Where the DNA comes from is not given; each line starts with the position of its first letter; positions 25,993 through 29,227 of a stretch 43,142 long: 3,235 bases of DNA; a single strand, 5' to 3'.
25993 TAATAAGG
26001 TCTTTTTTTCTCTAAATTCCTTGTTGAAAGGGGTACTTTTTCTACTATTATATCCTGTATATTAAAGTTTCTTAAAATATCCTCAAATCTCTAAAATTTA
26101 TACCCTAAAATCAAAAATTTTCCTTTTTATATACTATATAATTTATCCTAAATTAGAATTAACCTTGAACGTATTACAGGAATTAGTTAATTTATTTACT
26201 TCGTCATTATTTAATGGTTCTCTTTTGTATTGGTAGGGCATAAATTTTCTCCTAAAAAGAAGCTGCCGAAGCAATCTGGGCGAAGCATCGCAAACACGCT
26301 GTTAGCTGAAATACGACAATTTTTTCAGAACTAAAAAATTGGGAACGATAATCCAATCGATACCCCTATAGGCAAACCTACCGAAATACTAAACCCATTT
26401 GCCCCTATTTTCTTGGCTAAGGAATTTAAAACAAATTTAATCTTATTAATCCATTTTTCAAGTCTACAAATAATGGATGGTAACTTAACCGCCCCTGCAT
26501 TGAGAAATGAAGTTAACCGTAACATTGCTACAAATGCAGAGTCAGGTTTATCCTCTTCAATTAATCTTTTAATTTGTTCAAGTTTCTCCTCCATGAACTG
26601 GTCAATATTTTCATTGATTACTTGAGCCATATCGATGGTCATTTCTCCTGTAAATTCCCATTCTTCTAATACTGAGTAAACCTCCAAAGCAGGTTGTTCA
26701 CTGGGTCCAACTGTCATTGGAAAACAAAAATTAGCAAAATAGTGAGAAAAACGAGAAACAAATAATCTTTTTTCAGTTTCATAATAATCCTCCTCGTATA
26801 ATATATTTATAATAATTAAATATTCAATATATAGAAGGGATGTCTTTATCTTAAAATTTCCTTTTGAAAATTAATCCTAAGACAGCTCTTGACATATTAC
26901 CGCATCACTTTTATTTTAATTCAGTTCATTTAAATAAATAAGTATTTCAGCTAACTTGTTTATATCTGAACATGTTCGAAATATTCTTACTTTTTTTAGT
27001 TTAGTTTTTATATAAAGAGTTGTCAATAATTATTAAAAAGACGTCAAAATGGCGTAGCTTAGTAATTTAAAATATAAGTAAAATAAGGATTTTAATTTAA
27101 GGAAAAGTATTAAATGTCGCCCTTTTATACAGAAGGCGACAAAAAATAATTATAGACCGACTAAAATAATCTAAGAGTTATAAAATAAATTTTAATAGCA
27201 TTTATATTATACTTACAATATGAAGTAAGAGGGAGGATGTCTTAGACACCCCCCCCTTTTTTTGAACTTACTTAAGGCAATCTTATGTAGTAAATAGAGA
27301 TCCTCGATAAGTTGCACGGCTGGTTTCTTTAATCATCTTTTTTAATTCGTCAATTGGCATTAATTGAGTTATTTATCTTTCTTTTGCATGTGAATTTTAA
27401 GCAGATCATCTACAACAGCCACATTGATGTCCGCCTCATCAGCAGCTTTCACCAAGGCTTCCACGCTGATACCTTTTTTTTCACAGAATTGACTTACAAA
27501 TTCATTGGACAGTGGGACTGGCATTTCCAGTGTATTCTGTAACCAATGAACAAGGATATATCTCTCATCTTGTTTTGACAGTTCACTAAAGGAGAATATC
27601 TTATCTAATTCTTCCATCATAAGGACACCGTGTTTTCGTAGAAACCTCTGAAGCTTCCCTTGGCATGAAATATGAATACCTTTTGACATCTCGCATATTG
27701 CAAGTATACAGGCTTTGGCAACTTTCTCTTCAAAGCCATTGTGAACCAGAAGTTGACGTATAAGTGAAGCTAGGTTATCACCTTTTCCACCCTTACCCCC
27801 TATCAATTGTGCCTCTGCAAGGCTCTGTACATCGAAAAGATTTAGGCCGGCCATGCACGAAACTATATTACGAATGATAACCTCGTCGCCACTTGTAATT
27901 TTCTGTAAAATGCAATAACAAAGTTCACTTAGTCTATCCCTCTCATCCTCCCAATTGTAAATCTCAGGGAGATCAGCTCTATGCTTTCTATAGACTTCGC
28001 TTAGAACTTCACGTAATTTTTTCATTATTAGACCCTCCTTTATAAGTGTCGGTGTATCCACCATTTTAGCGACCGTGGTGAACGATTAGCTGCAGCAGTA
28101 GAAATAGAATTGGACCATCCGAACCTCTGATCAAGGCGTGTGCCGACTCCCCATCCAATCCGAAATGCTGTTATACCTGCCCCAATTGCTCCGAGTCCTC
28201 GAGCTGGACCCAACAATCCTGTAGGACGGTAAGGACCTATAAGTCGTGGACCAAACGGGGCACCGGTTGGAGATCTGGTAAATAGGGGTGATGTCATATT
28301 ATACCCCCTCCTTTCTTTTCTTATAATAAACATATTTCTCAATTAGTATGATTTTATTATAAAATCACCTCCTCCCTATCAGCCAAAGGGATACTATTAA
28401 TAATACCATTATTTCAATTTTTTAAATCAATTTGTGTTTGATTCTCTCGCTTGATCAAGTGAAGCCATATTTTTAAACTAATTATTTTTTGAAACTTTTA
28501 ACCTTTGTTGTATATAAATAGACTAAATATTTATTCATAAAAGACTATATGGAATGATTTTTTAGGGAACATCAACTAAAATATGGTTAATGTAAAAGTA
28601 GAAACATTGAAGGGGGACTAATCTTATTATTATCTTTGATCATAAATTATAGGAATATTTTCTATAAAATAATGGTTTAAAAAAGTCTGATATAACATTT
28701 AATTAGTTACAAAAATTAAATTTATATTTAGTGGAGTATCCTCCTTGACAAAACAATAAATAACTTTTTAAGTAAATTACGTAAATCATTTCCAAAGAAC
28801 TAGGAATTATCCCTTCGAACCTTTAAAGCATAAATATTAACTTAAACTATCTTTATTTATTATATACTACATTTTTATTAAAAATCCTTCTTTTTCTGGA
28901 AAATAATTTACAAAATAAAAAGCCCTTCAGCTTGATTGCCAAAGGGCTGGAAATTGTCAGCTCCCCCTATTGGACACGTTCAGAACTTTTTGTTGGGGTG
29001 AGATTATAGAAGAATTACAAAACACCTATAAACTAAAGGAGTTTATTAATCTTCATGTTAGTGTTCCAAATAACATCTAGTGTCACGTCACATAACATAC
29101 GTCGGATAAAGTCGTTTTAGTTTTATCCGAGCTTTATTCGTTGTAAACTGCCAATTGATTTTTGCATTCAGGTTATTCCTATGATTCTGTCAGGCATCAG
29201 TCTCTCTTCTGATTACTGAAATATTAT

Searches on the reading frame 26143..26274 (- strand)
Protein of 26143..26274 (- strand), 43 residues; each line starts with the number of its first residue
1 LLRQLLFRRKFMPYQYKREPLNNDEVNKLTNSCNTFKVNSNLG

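Call 20: search_protein_families(library=pfam, max_evalue=10, proteins=[window:26143-26274:-])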
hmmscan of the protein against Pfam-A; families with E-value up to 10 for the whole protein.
window:26143-26274:- (43 aa): 0 families

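Call 63: find_homologous_proteins(query=window:26146-26271:-, max_evalue=10)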
Query seq(42 aa) (42 aa): 31 proteins with E <= 10 among 31 candidates.
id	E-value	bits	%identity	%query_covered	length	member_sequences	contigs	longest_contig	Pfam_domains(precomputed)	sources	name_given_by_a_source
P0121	2.1e-9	53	96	62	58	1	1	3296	-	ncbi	-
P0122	3.2e-9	53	83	71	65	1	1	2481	-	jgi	jgi:hypothetical protein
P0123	6.2e-9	52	93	64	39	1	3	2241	-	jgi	jgi:integrase/recombinase XerD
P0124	1.0e-8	51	81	74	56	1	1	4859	-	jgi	jgi:integrase/recombinase XerD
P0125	2.8e-8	50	77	71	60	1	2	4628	-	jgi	jgi:integrase/recombinase XerD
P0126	4.4e-8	49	88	62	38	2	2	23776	-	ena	-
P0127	5.2e-8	49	96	60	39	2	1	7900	-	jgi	-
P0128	1.2e-7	48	77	74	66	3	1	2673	-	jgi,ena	-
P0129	2.3e-7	47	88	62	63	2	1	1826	PF00589.28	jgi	-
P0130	2.8e-7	47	85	62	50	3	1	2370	-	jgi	jgi:integrase/recombinase XerD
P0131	2.9e-7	47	76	69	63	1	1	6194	-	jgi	-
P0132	3.1e-7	47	92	60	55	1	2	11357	-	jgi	jgi:hypothetical protein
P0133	4.1e-7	46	92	60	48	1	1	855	-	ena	-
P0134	8.1e-7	45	88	62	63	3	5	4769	-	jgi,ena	-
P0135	8.4e-7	45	92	60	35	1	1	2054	-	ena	-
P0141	3.8e-6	43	81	62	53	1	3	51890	PF00589.28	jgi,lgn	jgi:integrase/recombinase XerD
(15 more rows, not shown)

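Call 65: find_encoding_contigs(protein=P0141, flank=6000, max_places=4)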
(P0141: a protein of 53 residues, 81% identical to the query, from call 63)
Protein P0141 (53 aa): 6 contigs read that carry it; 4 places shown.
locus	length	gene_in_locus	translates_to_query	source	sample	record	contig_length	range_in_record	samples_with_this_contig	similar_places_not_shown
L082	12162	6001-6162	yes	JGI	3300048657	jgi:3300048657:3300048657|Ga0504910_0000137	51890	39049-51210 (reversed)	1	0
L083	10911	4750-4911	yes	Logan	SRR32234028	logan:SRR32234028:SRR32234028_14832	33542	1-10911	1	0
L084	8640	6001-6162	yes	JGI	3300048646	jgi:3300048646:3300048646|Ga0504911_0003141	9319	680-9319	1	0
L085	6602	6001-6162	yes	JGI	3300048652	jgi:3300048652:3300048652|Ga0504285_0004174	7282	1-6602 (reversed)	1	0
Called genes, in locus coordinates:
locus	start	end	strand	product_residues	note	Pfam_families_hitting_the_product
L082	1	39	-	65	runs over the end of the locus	-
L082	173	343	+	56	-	-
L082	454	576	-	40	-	-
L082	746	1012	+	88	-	-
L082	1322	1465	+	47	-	-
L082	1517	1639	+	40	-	-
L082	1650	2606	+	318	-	-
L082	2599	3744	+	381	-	-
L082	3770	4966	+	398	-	-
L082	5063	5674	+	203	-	-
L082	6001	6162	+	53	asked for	PF00589:Phage_integrase (weak)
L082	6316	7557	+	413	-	PF04326:SLFN_AlbA_2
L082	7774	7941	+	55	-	-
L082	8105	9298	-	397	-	PF01935:DUF87 (weak), PF10412:TrwB_AAD_bind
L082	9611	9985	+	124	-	PF21781:DUF6876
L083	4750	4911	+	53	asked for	PF00589:Phage_integrase (weak)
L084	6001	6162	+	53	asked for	PF00589:Phage_integrase (weak)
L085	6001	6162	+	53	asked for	PF00589:Phage_integrase (weak)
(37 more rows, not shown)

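Call 66: find_encoding_contigs(protein=P0129, flank=6000, max_places=4)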
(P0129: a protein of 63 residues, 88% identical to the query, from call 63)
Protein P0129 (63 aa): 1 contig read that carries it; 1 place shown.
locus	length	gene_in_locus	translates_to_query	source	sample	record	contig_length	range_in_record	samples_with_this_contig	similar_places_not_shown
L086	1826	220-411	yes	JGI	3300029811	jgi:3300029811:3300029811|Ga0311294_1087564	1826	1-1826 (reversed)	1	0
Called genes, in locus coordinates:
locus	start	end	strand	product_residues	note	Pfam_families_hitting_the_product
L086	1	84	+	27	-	?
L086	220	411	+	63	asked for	PF00589:Phage_integrase (weak)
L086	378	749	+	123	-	PF00589:Phage_integrase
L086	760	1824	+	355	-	?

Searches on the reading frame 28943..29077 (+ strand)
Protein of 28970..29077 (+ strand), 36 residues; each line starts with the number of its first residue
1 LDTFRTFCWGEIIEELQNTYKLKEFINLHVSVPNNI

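Call 20: search_protein_families(library=pfam, max_evalue=10, proteins=[window:28970-29077:+])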
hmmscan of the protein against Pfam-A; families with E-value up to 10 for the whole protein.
seq(36 aa): 0 families

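Call 42: find_homologous_proteins(query=A4, max_evalue=1)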
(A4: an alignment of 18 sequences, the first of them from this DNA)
Query A4 (18 sequences) (45 aa, profile of the alignment): 387 proteins with E <= 1 among 1636 candidates; the best 120 are listed.
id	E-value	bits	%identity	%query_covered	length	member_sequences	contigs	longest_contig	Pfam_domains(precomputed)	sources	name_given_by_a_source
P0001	3.2e-15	73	85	89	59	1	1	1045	-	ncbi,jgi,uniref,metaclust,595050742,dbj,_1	ncbi:unnamed protein product [marine sediment metagenome]|uniref:Uncharacterized protein n=1 Tax=mar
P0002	4.4e-15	73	88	91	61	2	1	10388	-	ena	-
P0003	1.9e-14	71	78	100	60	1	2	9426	-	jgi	-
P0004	2.3e-14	70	74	87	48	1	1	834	-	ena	-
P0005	3.8e-14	70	69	87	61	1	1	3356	-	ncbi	-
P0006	6.3e-14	69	78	71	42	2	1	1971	-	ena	-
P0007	7.6e-14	69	87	69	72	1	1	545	-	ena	-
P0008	7.6e-14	69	85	89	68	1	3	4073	-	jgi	-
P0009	8.1e-14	69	68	89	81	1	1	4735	-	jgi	jgi:hypothetical protein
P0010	8.6e-14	69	71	91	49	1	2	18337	-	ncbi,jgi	jgi:hypothetical protein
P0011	1.4e-13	68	70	96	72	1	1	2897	-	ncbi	ncbi:MAG: hypothetical protein ACTSPQ_21250, partial [Candidatus Helarchaeota archaeon]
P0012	2.3e-13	67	73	91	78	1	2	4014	-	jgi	-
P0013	3.7e-13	67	60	100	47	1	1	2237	-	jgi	jgi:hypothetical protein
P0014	4.5e-13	66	80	91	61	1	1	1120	-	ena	-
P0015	5.1e-13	66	70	96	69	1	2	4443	-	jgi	-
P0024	9.0e-13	65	85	87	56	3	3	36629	-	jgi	-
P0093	4.5e-10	57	62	93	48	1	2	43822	-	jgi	-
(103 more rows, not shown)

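Call 56: find_encoding_contigs(protein=P0093, flank=10000, max_places=3)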
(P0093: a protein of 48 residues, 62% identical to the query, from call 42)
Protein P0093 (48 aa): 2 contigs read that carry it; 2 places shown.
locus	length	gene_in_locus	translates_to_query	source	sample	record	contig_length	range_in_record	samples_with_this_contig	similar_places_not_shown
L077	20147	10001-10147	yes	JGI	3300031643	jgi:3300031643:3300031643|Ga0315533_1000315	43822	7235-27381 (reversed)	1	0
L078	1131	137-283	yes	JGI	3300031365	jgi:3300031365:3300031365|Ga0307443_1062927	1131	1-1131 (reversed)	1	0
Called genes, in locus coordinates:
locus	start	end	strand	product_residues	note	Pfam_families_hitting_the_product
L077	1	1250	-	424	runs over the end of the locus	PF13433:Peripla_BP_5, PF13458:Peripla_BP_6, PF01094:ANF_receptor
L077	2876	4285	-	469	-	PF00515:TPR_1, PF13424:TPR_12, PF13371:TPR_9, PF13414:TPR_11, PF00515:TPR_1, PF13414:TPR_11, PF13424:TPR_12, PF00515:TPR_1, +26 more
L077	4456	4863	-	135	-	-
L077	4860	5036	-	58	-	-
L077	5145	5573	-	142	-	-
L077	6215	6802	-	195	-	PF04140:ICMT (weak), PF04191:PEMT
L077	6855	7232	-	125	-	-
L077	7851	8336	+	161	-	PF00210:Ferritin, PF02915:Rubrerythrin (faint)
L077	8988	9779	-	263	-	-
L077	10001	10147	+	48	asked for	-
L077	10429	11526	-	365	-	PF13174:TPR_6 (faint), PF13181:TPR_8 (faint), PF13374:TPR_10 (faint), PF13424:TPR_12, PF14938:SNAP, PF13424:TPR_12, PF00515:TPR_1 (weak), PF07719:TPR_2 (weak), +5 more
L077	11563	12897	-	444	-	PF13576:Pentapeptide_3, PF07885:Ion_trans_2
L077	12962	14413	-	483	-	PF04326:SLFN_AlbA_2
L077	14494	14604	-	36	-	-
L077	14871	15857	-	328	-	PF18165:pP_pnuc_1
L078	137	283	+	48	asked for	-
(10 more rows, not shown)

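Call 57: find_encoding_contigs(protein=P0024, flank=10000, max_places=3)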
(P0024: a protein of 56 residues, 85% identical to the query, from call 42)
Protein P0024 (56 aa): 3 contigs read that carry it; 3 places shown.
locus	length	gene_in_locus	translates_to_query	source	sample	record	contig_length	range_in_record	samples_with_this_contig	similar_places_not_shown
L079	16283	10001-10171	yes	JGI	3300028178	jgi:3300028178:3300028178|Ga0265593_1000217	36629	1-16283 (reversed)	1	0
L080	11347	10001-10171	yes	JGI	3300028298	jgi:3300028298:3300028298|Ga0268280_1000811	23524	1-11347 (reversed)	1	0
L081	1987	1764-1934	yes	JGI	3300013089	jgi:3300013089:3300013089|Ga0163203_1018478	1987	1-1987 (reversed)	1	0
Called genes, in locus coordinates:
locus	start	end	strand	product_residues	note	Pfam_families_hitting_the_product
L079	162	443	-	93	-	PF00583:Acetyltransf_1, PF13302:Acetyltransf_3 (weak), PF13420:Acetyltransf_4 (weak), PF13508:Acetyltransf_7, PF13673:Acetyltransf_10 (weak), PF08445:FR47 (weak)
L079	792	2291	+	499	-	PF00754:F5_F8_type_C, PF22633:F5_F8_type_C_2, PF00117:GATase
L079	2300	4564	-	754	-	PF02274:ADI, PF19420:DDAH_eukar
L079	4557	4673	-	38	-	-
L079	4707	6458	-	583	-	PF03577:Peptidase_C69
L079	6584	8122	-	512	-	PF13687:DUF4153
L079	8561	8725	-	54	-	-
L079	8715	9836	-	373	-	PF16983:MFS_MOT1, PF00860:Xan_ur_permease (weak), PF00916:Sulfate_transp, PF16983:MFS_MOT1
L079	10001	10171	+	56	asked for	-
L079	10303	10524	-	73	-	-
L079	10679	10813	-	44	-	-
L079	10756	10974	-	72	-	PF07927:HicA_toxin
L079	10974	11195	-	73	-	PF15919:HicB_lk_antitox, PF21748:UPF0150 (weak)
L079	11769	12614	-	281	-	PF14022:DUF4238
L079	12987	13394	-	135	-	-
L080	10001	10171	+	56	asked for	-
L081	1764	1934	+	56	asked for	-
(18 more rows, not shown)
